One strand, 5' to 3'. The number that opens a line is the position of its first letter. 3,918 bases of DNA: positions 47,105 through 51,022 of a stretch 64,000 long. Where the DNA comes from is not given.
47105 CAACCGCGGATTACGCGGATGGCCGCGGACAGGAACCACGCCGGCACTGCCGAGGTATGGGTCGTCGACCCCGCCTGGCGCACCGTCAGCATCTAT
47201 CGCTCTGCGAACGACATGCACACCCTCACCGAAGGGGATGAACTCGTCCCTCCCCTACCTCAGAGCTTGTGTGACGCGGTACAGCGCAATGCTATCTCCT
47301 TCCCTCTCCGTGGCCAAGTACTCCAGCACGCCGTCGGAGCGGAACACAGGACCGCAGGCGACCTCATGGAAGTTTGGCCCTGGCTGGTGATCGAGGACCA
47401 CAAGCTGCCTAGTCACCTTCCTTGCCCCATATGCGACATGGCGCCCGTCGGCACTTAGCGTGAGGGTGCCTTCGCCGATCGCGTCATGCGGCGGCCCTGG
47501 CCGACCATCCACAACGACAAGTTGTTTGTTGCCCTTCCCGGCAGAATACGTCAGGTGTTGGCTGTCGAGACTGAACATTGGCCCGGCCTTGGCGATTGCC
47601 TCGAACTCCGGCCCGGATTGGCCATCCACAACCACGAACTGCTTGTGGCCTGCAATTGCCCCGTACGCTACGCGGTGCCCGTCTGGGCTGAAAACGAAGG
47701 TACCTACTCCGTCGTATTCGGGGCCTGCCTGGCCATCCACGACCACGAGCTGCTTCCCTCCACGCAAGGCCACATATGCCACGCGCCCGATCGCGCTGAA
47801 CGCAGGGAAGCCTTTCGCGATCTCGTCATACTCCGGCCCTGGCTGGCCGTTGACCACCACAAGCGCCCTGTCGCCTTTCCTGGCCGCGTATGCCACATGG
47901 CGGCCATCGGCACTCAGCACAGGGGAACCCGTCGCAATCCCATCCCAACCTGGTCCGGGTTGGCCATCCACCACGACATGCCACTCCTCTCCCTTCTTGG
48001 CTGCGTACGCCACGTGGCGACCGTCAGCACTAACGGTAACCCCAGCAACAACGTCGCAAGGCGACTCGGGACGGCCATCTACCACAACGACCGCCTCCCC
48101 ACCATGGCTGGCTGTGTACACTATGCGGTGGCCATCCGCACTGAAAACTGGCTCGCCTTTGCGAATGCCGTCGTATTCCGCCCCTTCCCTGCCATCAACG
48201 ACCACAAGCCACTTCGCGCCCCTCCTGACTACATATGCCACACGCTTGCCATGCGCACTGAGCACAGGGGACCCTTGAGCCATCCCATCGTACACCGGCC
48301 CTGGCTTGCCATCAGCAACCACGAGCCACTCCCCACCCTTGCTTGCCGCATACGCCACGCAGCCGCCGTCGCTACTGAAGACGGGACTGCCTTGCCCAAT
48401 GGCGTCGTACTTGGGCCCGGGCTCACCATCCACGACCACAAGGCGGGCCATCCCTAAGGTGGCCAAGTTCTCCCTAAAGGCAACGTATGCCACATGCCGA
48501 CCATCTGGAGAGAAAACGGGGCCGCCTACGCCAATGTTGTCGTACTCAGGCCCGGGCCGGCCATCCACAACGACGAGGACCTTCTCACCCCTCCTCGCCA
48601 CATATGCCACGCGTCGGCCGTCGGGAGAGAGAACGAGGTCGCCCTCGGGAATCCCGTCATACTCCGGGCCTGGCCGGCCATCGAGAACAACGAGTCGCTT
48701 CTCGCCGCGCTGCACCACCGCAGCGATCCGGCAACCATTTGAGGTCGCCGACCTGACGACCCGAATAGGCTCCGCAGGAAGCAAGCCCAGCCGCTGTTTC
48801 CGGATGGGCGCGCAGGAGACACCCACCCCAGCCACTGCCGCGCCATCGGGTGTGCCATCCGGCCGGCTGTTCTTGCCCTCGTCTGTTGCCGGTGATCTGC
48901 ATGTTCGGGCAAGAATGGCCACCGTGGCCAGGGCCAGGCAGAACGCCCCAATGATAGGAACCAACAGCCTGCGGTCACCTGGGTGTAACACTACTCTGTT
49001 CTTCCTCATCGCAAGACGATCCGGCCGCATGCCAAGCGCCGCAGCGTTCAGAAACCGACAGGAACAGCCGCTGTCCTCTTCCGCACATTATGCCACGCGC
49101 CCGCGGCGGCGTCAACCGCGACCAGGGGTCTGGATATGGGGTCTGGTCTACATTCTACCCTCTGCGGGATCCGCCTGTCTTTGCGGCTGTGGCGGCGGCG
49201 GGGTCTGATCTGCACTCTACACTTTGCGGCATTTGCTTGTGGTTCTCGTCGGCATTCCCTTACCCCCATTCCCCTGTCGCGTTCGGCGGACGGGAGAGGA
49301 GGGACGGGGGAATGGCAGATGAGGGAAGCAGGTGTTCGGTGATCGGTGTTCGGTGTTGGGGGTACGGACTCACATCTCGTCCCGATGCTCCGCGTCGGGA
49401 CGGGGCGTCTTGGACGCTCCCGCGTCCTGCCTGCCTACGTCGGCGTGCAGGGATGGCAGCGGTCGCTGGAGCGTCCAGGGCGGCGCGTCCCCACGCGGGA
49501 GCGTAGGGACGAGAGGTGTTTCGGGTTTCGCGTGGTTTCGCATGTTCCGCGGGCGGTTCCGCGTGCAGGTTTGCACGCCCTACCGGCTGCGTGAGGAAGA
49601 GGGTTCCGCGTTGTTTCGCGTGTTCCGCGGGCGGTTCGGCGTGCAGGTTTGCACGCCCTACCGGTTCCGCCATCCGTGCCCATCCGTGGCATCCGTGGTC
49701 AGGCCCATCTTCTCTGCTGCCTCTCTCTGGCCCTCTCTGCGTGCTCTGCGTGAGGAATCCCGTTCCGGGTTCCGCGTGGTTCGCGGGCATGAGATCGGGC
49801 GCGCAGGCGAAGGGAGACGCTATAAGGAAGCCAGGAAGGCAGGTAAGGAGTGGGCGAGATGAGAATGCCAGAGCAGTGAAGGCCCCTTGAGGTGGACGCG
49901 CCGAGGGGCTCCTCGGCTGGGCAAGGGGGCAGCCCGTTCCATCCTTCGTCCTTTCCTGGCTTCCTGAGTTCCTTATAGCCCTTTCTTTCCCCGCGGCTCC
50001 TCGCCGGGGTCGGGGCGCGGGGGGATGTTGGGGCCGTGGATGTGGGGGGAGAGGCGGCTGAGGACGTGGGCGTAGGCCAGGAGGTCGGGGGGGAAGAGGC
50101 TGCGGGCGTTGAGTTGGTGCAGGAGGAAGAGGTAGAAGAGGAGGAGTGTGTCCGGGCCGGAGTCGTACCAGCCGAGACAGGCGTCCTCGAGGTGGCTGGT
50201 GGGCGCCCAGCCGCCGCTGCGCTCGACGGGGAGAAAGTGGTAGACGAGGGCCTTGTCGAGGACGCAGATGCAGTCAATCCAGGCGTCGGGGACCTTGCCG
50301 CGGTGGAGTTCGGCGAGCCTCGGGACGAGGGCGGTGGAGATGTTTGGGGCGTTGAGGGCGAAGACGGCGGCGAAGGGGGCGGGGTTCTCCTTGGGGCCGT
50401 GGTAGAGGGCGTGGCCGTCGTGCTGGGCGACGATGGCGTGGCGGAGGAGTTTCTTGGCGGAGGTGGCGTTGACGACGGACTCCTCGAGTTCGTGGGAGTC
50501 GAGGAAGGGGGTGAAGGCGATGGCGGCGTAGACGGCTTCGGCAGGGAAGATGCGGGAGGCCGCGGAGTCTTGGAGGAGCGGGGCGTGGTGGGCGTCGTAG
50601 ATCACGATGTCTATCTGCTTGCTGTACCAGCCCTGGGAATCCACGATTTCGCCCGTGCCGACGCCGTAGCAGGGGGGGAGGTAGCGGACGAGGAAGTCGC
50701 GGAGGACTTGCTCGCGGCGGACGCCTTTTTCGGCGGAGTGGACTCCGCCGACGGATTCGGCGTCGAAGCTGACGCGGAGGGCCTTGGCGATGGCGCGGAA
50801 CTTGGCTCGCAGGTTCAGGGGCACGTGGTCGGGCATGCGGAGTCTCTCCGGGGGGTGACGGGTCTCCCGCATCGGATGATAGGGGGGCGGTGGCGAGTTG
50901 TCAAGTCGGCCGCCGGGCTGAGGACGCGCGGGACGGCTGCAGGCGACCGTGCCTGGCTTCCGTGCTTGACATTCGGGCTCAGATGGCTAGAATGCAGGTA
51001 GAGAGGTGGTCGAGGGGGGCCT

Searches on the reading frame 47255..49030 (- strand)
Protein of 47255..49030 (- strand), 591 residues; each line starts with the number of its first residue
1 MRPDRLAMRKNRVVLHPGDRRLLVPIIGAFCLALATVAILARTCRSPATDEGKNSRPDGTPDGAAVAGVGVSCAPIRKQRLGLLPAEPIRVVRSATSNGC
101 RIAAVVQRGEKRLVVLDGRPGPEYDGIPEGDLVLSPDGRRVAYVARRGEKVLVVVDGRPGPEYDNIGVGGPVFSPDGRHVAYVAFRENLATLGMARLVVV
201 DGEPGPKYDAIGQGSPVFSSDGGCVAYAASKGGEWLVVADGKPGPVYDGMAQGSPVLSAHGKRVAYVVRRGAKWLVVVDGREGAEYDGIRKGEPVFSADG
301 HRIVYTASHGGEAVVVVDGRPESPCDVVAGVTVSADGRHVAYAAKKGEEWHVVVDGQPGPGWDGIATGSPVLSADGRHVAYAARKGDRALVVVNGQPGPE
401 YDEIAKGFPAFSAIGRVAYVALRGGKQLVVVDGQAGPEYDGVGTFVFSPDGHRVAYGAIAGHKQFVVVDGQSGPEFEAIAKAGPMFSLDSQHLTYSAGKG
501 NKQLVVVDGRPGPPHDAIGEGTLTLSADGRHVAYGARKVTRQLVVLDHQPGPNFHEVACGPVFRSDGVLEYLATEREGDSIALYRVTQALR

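Call 17: search_protein_families(library=pfam, proteins=[window:47255-49030:-], max_evalue=0.001)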
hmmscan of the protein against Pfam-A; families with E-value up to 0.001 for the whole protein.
window:47255-49030:- (591 aa): 3 families
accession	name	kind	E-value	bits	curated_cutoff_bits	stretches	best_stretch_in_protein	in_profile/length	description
PF07676.18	PD40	-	8.5e-23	80.2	20.9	0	169-187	12-30/38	WD40-like Beta Propeller Repeat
PF24828.1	DUF7713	-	1.6e-05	24.8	24.1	0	302-321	21-41/68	Domain of unknown function (DUF7713)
PF19251.4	DUF5899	-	0.00056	20.3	25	0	184-217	46-79/137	Minor capsid protein P2, DUF5899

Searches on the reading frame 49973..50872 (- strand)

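Call 17: search_protein_families(library=pfam, proteins=[window:49973-50872:-], max_evalue=0.001)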
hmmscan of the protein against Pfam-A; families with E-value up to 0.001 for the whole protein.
window:49973-50872:- (299 aa): 1 family
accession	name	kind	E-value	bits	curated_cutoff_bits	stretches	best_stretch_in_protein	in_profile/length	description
PF20247.3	DUF6602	-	7.6e-22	77.6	27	1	44-142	8-104/104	Domain of unknown function (DUF6602)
